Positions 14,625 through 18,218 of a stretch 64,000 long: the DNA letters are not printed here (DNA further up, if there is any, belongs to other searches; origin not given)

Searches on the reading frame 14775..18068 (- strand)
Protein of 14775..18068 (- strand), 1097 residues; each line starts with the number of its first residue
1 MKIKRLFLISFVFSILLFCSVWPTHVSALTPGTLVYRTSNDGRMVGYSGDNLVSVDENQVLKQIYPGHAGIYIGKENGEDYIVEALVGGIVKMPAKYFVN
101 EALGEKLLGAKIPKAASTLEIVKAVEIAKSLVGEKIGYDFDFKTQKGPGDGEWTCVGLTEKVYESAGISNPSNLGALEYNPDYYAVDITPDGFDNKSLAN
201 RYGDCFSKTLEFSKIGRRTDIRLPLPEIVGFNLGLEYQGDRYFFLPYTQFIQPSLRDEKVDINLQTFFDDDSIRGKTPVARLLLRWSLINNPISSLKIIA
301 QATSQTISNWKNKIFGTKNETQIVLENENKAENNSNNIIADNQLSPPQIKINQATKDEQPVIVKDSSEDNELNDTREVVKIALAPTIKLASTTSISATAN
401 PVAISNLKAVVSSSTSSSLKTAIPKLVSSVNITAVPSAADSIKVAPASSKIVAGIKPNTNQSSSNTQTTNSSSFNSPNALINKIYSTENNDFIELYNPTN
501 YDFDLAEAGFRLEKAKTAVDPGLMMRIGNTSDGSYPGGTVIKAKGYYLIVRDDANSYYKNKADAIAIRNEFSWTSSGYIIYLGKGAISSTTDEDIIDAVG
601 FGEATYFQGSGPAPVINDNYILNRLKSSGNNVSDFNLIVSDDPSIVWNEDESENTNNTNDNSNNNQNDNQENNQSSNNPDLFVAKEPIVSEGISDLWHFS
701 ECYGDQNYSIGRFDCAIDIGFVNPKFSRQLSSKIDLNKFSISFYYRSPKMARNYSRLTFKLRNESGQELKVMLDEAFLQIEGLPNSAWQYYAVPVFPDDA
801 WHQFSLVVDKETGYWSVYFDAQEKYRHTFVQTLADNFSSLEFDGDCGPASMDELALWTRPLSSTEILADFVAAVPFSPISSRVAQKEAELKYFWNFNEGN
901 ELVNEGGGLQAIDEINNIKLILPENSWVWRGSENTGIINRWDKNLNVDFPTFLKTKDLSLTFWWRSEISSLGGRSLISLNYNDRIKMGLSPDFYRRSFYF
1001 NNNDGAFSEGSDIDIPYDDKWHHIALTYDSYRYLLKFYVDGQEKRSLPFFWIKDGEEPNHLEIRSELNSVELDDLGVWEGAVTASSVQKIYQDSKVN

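Call 8: search_protein_families(library=pfam, proteins=[window:14775-18068:-], max_evalue=0.001)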
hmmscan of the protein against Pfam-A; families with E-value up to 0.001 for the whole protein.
window:14775-18068:- (1097 aa): 2 families
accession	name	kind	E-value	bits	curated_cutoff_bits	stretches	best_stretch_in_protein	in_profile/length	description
PF13385.13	Laminin_G_3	-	5.4e-19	69.3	27.6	2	953-1088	14-151/151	Concanavalin A-like lectin/glucanases superfamily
PF00932.25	LTD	-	1.5e-07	32.2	34.3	1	476-582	5-94/109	Lamin Tail Domain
